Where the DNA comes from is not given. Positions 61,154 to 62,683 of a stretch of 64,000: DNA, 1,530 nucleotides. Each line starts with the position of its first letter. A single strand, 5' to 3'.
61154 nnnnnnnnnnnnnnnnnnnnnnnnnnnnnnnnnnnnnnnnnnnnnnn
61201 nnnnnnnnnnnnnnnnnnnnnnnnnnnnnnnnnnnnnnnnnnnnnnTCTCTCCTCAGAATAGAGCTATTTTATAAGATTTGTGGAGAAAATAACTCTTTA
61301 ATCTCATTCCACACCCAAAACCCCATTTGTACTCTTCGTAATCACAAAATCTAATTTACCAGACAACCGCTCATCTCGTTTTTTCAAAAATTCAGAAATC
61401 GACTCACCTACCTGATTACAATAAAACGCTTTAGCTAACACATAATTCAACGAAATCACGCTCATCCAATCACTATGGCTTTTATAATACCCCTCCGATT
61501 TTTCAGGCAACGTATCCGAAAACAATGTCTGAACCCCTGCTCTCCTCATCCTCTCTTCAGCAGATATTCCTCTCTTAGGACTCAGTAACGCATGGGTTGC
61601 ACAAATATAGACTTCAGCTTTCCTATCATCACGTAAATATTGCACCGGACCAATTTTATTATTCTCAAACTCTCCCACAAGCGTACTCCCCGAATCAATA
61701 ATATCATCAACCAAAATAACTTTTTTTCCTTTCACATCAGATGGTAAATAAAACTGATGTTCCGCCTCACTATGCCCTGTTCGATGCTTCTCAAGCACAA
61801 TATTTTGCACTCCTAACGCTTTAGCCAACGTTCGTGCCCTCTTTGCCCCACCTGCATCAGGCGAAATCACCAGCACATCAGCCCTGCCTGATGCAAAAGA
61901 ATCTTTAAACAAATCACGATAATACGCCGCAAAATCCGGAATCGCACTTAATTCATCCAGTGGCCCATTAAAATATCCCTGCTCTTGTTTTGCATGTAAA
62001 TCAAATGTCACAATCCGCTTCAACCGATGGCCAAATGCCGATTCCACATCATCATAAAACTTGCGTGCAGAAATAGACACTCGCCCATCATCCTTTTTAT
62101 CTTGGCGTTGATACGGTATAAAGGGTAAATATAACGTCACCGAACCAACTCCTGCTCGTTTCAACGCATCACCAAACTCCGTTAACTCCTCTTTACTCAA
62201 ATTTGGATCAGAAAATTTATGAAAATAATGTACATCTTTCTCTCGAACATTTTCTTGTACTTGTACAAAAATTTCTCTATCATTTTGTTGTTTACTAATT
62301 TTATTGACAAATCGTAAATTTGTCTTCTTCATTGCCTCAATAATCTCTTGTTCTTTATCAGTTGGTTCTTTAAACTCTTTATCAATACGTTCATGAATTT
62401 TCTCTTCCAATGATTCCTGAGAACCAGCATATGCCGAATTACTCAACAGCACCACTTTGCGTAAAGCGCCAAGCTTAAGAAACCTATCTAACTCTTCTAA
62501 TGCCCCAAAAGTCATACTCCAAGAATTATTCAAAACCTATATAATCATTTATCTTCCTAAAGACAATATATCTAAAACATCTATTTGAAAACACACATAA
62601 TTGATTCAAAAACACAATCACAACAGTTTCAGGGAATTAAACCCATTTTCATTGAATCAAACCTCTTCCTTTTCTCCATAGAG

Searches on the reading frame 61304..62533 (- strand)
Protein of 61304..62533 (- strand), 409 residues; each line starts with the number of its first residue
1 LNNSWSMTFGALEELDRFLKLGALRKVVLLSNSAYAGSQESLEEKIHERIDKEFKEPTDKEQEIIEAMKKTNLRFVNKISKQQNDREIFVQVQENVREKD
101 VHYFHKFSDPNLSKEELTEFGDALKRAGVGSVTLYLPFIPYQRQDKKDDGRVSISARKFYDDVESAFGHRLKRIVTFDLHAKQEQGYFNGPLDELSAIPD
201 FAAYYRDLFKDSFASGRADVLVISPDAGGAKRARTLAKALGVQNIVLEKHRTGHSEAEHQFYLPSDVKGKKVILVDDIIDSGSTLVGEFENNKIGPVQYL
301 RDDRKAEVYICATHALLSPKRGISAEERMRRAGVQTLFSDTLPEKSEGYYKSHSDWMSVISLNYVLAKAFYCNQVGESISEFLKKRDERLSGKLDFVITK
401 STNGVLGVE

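Call 37: search_protein_families(library=pfam, proteins=[window:61304-62533:-])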
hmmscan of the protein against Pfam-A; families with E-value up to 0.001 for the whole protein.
window:61304-62533:- (409 aa): 4 families
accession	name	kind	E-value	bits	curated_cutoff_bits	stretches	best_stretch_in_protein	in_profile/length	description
PF13793.12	Pribosyltran_N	-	2.6e-18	66.4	25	1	70-160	19-110/117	N-terminal domain of ribose phosphate pyrophosphokinase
PF00156.33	Pribosyltran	-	2e-13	50.4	26.3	1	193-285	3-103/158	Phosphoribosyl transferase domain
PF14572.12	Pribosyl_synth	-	0.00019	21.9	27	1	265-381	79-181/184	Phosphoribosyl synthetase-associated domain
PF24390.1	PRTase-CE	-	0.0003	21.2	27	0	256-323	103-155/253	PRTase-CE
